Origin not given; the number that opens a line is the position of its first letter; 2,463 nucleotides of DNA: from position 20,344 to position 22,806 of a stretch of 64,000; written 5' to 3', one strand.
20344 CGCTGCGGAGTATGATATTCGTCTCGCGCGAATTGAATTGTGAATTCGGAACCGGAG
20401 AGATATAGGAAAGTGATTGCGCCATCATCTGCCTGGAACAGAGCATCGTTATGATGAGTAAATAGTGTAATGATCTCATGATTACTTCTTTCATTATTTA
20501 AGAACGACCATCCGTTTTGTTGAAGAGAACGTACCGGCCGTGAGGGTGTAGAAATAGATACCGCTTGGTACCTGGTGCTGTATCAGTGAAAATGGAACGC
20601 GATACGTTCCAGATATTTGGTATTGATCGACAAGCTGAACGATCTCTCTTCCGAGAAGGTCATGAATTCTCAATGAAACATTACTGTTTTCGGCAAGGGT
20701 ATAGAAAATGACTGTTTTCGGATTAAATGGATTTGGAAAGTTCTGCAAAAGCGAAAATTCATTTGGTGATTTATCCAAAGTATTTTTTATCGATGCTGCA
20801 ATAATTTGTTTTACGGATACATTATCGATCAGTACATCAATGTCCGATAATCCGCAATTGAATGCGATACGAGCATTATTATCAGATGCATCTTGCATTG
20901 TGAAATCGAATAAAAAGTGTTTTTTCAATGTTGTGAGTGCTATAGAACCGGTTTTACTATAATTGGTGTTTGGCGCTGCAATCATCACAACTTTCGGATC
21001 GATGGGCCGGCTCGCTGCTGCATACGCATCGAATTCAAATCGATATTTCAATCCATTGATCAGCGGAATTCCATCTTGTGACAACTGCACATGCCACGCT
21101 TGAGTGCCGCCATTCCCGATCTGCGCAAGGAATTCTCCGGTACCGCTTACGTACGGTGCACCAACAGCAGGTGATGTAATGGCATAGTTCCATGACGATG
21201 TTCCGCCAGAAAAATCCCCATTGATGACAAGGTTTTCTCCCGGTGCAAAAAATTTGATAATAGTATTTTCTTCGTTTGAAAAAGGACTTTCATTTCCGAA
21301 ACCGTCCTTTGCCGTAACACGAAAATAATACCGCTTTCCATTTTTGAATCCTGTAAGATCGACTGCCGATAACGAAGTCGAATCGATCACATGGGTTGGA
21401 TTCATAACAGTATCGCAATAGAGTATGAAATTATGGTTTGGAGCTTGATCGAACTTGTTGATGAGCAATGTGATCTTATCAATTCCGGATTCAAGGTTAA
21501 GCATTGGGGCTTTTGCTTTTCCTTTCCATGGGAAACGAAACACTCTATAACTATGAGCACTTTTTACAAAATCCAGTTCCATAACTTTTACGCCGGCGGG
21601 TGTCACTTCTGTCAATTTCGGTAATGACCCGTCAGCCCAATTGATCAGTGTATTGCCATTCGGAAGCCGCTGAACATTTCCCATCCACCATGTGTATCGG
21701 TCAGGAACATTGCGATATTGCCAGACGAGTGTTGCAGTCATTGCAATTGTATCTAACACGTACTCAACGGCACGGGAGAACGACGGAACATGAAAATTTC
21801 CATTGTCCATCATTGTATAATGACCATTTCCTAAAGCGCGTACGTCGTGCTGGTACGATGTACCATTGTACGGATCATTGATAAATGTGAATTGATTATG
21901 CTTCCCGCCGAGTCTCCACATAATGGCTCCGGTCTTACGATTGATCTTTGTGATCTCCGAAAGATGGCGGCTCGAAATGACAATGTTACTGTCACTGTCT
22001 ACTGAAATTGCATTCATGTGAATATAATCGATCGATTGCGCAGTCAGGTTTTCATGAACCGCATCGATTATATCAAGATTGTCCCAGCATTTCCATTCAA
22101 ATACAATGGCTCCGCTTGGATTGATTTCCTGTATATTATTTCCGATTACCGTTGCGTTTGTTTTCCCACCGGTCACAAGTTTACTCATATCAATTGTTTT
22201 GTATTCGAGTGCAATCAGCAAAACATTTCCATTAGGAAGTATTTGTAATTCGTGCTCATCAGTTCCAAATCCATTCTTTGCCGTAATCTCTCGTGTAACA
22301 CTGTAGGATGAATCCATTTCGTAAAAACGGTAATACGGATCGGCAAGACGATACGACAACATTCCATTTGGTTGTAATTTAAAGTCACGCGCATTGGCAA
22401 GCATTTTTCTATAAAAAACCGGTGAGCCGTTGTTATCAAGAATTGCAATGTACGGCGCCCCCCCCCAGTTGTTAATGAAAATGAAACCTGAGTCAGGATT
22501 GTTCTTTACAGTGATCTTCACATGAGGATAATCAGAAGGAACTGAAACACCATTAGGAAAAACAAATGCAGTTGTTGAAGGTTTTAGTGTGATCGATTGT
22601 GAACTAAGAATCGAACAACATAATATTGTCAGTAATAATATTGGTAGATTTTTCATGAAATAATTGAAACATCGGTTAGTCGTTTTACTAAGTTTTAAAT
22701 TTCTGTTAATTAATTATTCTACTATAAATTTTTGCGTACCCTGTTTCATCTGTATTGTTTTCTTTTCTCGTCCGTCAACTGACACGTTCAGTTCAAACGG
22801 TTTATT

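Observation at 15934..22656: CotH kinase-fold protein and two arylsulfotransferase-like propellers, all T9SS-secreted and translationally coupled to glucanases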

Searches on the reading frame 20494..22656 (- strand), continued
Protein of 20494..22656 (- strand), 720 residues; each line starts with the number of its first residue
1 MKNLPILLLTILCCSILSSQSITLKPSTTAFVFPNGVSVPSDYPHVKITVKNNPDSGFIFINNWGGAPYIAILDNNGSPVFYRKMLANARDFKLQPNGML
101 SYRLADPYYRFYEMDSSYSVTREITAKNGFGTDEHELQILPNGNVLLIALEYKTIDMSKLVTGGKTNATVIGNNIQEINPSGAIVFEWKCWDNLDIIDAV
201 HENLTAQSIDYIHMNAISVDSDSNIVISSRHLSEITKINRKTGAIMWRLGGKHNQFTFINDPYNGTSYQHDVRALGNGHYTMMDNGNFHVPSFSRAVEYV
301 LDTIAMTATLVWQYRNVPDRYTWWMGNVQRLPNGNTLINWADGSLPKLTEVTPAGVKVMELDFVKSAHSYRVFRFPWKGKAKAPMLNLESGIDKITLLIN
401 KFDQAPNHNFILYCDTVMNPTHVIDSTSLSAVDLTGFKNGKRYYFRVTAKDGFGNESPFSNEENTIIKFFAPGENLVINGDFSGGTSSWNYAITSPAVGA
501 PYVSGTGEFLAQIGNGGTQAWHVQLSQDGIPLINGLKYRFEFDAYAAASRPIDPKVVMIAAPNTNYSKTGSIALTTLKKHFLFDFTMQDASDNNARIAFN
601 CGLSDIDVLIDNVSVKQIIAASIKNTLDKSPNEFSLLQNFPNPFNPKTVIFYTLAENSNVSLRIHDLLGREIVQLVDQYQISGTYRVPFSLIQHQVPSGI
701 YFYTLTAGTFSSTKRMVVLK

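Call 30: find_encoding_contigs(protein=P0123, flank=10000, max_places=1)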
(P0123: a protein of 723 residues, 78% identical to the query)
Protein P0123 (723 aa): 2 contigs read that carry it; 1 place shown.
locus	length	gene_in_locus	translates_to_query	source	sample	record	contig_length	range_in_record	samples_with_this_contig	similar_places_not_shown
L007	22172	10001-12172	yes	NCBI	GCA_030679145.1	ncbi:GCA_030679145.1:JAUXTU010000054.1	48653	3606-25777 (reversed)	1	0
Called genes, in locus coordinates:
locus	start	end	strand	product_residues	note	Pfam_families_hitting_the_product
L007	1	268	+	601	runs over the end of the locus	PF00722:Glyco_hydro_16, PF11721:Malectin, PF13860:FlgD_ig, PF18962:Por_Secre_tail (faint)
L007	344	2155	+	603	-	PF00933:Glyco_hydro_3, PF01915:Glyco_hydro_3_C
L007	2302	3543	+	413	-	PF07690:MFS_1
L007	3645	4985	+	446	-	PF13620:CarboxypepD_reg (weak), PF13715:CarbopepD_reg_2 (weak)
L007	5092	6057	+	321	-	PF00480:ROK, PF02685:Glucokinase (faint)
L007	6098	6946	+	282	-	PF03935:SKN1_KRE6_Sbg1 (faint), PF26113:GH16_XgeA, PF00722:Glyco_hydro_16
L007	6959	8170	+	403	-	PF00150:Cellulase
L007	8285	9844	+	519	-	PF22422:MGH1-like_GH, PF01204:Trehalase, PF22422:MGH1-like_GH, PF03200:Glyco_hydro_63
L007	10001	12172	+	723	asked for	PF05935:Arylsulfotrans, PF14269:Arylsulfotran_2, PF02018:CBM_4_9, PF18962:Por_Secre_tail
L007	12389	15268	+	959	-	PF05935:Arylsulfotrans, PF14269:Arylsulfotran_2, PF18962:Por_Secre_tail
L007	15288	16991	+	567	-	PF08757:CotH, PF18962:Por_Secre_tail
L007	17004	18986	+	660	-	PF00150:Cellulase, PF03422:CBM_6, PF18099:CBM_35_2 (weak), PF18962:Por_Secre_tail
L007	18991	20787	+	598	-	PF00933:Glyco_hydro_3, PF01915:Glyco_hydro_3_C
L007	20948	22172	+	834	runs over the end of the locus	PF00933:Glyco_hydro_3, PF01915:Glyco_hydro_3_C, PF07691:PA14, PF14310:Fn3-like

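Call 31: find_encoding_contigs(protein=P0130, flank=10000, max_places=1)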
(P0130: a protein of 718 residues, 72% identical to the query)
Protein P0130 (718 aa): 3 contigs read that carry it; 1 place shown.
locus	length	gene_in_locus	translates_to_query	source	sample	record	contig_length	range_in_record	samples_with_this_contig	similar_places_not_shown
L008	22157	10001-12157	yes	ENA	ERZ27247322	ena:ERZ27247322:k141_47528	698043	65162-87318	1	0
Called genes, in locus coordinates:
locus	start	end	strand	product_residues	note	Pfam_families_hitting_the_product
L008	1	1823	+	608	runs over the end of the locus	PF00933:Glyco_hydro_3, PF01915:Glyco_hydro_3_C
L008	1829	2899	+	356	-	PF00722:Glyco_hydro_16 (faint)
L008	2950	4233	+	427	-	PF07690:MFS_1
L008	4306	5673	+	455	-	PF13620:CarboxypepD_reg, PF13715:CarbopepD_reg_2 (weak)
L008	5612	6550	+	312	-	PF03935:SKN1_KRE6_Sbg1 (faint), PF26113:GH16_XgeA, PF00722:Glyco_hydro_16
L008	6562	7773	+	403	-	PF00150:Cellulase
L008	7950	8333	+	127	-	PF13366:PDDEXK_3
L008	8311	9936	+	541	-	PF22422:MGH1-like_GH, PF01204:Trehalase, PF03200:Glyco_hydro_63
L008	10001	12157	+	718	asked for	PF05935:Arylsulfotrans, PF14269:Arylsulfotran_2, PF02018:CBM_4_9, PF18962:Por_Secre_tail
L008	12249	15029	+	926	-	PF05935:Arylsulfotrans, PF14269:Arylsulfotran_2, PF00041:fn3 (faint), PF25788:Ig_Rha78A_N (faint), PF18962:Por_Secre_tail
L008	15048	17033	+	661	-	PF00150:Cellulase, PF03422:CBM_6, PF18099:CBM_35_2 (weak), PF18962:Por_Secre_tail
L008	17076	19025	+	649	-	PF00150:Cellulase, PF03422:CBM_6, PF18099:CBM_35_2, PF18962:Por_Secre_tail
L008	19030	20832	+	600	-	PF00933:Glyco_hydro_3, PF01915:Glyco_hydro_3_C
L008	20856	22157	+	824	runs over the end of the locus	PF00933:Glyco_hydro_3, PF01915:Glyco_hydro_3_C, PF07691:PA14, PF14310:Fn3-like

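Call 32: find_encoding_contigs(protein=P0150, flank=10000, max_places=1)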
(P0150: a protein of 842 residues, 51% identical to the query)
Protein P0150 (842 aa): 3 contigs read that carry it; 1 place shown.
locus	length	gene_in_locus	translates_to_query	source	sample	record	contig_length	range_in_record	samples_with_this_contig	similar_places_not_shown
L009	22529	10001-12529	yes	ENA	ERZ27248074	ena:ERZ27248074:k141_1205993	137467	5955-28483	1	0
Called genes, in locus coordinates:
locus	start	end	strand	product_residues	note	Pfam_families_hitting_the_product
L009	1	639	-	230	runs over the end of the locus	-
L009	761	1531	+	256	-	PF14870:PSII_BNR, PF18962:Por_Secre_tail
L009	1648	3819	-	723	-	PF00069:Pkinase, PF01636:APH (faint), PF07714:PK_Tyr_Ser-Thr, PF17667:Pkinase_fungal (weak), PF13414:TPR_11 (faint), PF13428:TPR_14 (faint), PF13431:TPR_17 (faint), PF07719:TPR_2 (faint), +2 more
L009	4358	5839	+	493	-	PF02310:B12-binding (weak), PF04055:Radical_SAM, PF13282:DUF4070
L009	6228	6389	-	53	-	-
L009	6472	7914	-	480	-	PF01935:DUF87 (weak), PF05872:HerA_C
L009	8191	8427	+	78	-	PF01476:LysM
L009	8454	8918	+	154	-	-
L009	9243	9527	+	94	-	-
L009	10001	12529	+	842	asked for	PF05935:Arylsulfotrans, PF14269:Arylsulfotran_2, PF02018:CBM_4_9, PF18962:Por_Secre_tail (weak)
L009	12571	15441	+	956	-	PF05935:Arylsulfotrans, PF14269:Arylsulfotran_2, PF10342:Kre9_KNH (weak), PF18962:Por_Secre_tail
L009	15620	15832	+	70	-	PF11127:YgaP-like_TM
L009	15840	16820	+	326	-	PF00890:FAD_binding_2 (weak), PF01134:GIDA (faint), PF01266:DAO (faint), PF01946:Thi4 (faint), PF03486:HI0933_like (weak), PF07992:Pyr_redox_2, PF13738:Pyr_redox_3, PF00070:Pyr_redox (weak), +2 more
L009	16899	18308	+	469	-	PF02874:ATP-synt_ab_N, PF00006:ATP-synt_ab, PF22919:ATP-synt_VA_C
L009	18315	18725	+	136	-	PF02823:ATP-synt_DE_N, PF00401:ATP-synt_DE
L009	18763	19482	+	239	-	-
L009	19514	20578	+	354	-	PF00483:NTP_transferase, PF12804:NTP_transf_3 (weak), PF22640:ManC_GMP_beta-helix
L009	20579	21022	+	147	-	PF03330:DPBB_1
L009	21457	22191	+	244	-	PF01464:SLT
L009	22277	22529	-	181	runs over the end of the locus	PF01862:PvlArgDC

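Call 33: find_encoding_contigs(protein=P0234, flank=10000, max_places=1)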
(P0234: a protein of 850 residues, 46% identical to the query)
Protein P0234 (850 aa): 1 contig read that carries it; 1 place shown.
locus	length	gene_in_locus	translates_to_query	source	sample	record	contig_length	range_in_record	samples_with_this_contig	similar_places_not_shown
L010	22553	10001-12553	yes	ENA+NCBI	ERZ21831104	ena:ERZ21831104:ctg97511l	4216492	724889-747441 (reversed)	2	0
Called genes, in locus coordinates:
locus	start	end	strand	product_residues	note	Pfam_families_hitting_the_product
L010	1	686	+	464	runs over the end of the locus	PF01943:Polysacc_synt (weak)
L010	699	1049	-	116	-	PF09458:H_lectin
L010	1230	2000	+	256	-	PF00535:Glycos_transf_2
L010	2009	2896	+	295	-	PF01513:NAD_kinase, PF20143:NAD_kinase_C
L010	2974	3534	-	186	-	PF10604:Polyketide_cyc2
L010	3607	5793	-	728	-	PF17191:RecG_wedge, PF01336:tRNA_anti-codon (weak), PF00176:SNF2-rel_dom (weak), PF00270:DEAD, PF04851:ResIII, PF00271:Helicase_C, PF19833:RecG_dom3_C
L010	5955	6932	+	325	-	PF01073:3Beta_HSD (faint), PF01370:Epimerase, PF05368:NmrA (weak), PF13460:NAD_binding_10, PF16363:GDP_Man_Dehyd (faint)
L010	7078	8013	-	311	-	PF02517:Rce1-like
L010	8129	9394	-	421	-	PF13426:PAS_9 (weak), PF00512:HisKA, PF02518:HATPase_c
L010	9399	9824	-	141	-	PF02657:SufE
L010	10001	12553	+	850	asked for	PF05935:Arylsulfotrans, PF14269:Arylsulfotran_2, PF02018:CBM_4_9, PF18962:Por_Secre_tail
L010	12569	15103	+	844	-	PF05935:Arylsulfotrans, PF14269:Arylsulfotran_2, PF02018:CBM_4_9, PF18962:Por_Secre_tail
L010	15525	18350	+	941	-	PF13205:Big_5, PF05935:Arylsulfotrans, PF18962:Por_Secre_tail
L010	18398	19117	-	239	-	PF00665:rve, PF13683:rve_3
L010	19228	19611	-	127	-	-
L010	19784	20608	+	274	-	-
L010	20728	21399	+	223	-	-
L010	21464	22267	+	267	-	PF00149:Metallophos, PF13277:YmdB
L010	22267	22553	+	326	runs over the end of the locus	PF01555:N6_N4_Mtase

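Call 67: find_related_loci(query=A3, collection=metagenome_contigs, flank=10000)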
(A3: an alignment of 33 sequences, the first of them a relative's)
Query A3 (720 aa) in metagenome_contigs; peptide patterns used: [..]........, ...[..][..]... (x = any residue, [..] = any of these).
600 stretches matched a pattern (row limit reached: there are more); 595 encode a relative of the query (tblastn E <= 1e-3); the best 80 are kept; 80 distinct loci.
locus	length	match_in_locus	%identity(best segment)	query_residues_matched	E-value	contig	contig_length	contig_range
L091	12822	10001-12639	46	38-720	4e-92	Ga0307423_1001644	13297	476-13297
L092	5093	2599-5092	46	39-720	8e-92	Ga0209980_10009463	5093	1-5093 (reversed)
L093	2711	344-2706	49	36-720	4e-93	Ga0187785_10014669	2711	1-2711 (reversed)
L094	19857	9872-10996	36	5-378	2e-67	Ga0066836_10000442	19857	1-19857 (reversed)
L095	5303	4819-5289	38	567-720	3e-24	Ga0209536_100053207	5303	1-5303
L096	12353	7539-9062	45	609-720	5e-24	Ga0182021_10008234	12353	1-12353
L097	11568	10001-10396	40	582-717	2e-23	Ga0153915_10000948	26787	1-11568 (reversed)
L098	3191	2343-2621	47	631-720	4e-23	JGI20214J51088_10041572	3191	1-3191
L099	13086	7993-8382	42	598-720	3e-23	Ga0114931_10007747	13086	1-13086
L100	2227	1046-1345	46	619-720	4e-23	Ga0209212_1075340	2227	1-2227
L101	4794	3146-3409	52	631-720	1e-22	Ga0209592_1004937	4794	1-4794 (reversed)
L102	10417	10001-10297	47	619-720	3e-22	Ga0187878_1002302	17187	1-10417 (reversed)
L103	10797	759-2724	40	584-720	3e-22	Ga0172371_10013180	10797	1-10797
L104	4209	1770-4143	44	610-720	3e-22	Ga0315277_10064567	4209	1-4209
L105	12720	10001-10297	47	622-720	6e-22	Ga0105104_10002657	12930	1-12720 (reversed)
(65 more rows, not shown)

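Call 68: find_encoding_contigs(protein=P0135, flank=10000, max_places=1)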
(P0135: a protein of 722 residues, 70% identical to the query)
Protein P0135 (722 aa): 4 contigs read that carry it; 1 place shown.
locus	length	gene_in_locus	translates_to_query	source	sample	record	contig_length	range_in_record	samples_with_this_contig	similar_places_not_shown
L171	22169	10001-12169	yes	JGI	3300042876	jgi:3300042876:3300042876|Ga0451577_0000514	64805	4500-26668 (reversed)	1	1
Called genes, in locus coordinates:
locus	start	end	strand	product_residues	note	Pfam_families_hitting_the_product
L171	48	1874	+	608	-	PF00933:Glyco_hydro_3, PF01915:Glyco_hydro_3_C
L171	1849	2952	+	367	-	PF00722:Glyco_hydro_16 (faint)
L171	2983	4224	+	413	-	PF07690:MFS_1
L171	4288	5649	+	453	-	PF13620:CarboxypepD_reg, PF13715:CarbopepD_reg_2 (weak)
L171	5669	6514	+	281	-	PF03935:SKN1_KRE6_Sbg1 (faint), PF26113:GH16_XgeA, PF00722:Glyco_hydro_16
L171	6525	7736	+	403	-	PF00150:Cellulase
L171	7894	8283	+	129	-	PF13366:PDDEXK_3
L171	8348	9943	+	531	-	PF22422:MGH1-like_GH, PF01204:Trehalase, PF03200:Glyco_hydro_63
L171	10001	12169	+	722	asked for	PF05935:Arylsulfotrans, PF14269:Arylsulfotran_2, PF02018:CBM_4_9, PF18962:Por_Secre_tail (weak)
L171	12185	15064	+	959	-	PF05935:Arylsulfotrans, PF14269:Arylsulfotran_2, PF18962:Por_Secre_tail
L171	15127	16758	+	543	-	PF08757:CotH, PF18962:Por_Secre_tail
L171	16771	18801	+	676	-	PF00150:Cellulase, PF03422:CBM_6, PF18099:CBM_35_2, PF18962:Por_Secre_tail (weak)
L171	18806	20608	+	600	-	PF00933:Glyco_hydro_3, PF01915:Glyco_hydro_3_C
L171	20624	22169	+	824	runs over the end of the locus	PF00933:Glyco_hydro_3, PF01915:Glyco_hydro_3_C, PF07691:PA14, PF14310:Fn3-like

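Call 69: find_encoding_contigs(protein=P0147, flank=10000, max_places=1)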
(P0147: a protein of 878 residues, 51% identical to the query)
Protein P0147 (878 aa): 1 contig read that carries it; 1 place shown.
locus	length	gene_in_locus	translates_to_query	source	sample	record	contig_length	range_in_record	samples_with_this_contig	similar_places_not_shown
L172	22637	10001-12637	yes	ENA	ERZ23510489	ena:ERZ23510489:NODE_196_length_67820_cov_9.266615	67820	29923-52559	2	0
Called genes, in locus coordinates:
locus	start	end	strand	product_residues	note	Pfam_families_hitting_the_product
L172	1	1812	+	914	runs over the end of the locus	PF13620:CarboxypepD_reg, PF13715:CarbopepD_reg_2, PF07715:Plug (weak), PF00593:TonB_dep_Rec_b-barrel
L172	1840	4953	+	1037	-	-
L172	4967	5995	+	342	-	PF03687:UPF0164 (faint), PF19572:PorV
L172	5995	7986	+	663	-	PF02927:CelD_N, PF00759:Glyco_hydro_9, PF18962:Por_Secre_tail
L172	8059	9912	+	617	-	PF00722:Glyco_hydro_16, PF11721:Malectin, PF18962:Por_Secre_tail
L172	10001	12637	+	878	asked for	PF05935:Arylsulfotrans, PF14269:Arylsulfotran_2, PF02018:CBM_4_9, PF18962:Por_Secre_tail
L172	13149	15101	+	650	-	PF02203:TarH (weak), PF12729:4HB_MCP_1, PF00672:HAMP, PF00015:MCPsignal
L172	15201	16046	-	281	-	-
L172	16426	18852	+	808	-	PF13620:CarboxypepD_reg, PF13715:CarbopepD_reg_2, PF17802:SpaA (weak), PF07715:Plug, PF00593:TonB_dep_Rec_b-barrel, PF14905:OMP_b-brl_3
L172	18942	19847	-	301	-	PF13354:Beta-lactamase2, PF00144:Beta-lactamase (faint)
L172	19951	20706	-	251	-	PF00106:adh_short, PF08659:KR, PF23441:SDR (weak), PF13561:adh_short_C2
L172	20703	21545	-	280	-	PF01557:FAA_hydrolase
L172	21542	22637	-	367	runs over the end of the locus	-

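Call 70: find_encoding_contigs(protein=P0164, flank=10000, max_places=1)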
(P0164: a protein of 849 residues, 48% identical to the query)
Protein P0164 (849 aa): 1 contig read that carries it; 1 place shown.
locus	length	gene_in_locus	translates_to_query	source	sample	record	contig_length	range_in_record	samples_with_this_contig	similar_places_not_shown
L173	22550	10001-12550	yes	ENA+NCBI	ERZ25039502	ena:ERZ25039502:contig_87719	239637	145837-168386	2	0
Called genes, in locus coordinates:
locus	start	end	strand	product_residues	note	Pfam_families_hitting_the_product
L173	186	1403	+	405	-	PF10996:Beta-Casp, PF07521:RMMBL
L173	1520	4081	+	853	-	-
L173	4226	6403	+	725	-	PF00930:DPPIV_N, PF07676:PD40 (faint), PF26549:Tricorn_N (faint), PF05448:AXE1 (faint), PF02129:Peptidase_S15 (weak), PF20434:BD-FAE (faint), PF00326:Peptidase_S9, PF01738:DLH (weak), +1 more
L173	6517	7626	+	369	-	PF02915:Rubrerythrin (faint), PF01988:VIT1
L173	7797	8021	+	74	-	PF01541:GIY-YIG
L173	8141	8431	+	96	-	PF01541:GIY-YIG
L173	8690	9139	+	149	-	-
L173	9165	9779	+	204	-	PF00211:Guanylate_cyc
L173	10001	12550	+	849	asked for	PF05935:Arylsulfotrans, PF14269:Arylsulfotran_2, PF02018:CBM_4_9, PF18962:Por_Secre_tail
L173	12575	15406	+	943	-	PF05935:Arylsulfotrans, PF14269:Arylsulfotran_2, PF18962:Por_Secre_tail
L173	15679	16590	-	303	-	PF00291:PALP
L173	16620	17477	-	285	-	PF00132:Hexapep (weak)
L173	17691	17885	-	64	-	-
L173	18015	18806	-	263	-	PF00294:PfkB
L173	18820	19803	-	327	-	PF01258:zf-dskA_traR, PF07228:SpoIIE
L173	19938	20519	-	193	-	PF07617:DUF1579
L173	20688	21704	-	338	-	PF07837:FTCD_N, PF02971:FTCD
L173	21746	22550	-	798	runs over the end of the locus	PF05226:CHASE2, PF00158:Sigma54_activat, PF14532:Sigma54_activ_2, PF07728:AAA_5 (faint), PF25601:AAA_lid_14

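Call 87: search_protein_families(library=ncbifam, proteins=[window:20494-22656:-], max_evalue=0.001)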
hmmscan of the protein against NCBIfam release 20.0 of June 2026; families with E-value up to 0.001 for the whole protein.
window:20494-22656:- (720 aa): 4 families
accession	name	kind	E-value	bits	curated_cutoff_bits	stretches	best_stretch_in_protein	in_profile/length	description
TIGR04183.1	Por_Secre_tail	domain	4.9e-12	45.6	23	1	640-718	2-71/72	T9SS type A sorting domain-containing protein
NF052323.1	T9SSA_dep_M6i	equivalog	4.2e-07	28.3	600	1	639-713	960-1031/1043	T9SS-dependent M6-like inactivated metalloprotease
NF049990.1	CellobisidaseCelK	equivalog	2.4e-06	26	1700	1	500-603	73-179/889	cellulose 1,4-beta-cellobiosidase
NF038113.1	T9SSA_dep_M36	equivalog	0.00042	18.6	885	1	635-718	791-868/869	T9SS-dependent M36 family metallopeptidase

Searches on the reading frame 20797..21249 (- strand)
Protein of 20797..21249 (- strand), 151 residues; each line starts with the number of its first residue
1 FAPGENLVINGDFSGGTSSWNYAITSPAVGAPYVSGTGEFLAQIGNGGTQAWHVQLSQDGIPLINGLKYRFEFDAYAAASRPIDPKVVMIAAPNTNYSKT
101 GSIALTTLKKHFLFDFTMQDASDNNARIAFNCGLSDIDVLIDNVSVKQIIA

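Call 91: search_solved_structures(query=window:20797-21249:-, max_evalue=1, show_alignments=1)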
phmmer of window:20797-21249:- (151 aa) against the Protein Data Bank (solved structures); distinct sequences matched with E-value up to 1: 5.
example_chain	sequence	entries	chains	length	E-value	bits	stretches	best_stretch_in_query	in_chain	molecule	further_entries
1gui_A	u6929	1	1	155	7.4e-10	42.4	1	22-146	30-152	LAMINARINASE 16A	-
3k4z_A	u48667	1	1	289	0.02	18.3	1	29-133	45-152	Glycoside hydrolase family 9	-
3p6b_A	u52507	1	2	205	0.022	18.2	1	29-133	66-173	Cellulose 1,4-beta-cellobiosidase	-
1cx1_A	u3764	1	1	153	0.25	14.7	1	35-135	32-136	ENDOGLUCANASE C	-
7f76_A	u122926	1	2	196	0.85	13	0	30-102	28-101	FMN-dependent NADPH-quinone reductase (azoR)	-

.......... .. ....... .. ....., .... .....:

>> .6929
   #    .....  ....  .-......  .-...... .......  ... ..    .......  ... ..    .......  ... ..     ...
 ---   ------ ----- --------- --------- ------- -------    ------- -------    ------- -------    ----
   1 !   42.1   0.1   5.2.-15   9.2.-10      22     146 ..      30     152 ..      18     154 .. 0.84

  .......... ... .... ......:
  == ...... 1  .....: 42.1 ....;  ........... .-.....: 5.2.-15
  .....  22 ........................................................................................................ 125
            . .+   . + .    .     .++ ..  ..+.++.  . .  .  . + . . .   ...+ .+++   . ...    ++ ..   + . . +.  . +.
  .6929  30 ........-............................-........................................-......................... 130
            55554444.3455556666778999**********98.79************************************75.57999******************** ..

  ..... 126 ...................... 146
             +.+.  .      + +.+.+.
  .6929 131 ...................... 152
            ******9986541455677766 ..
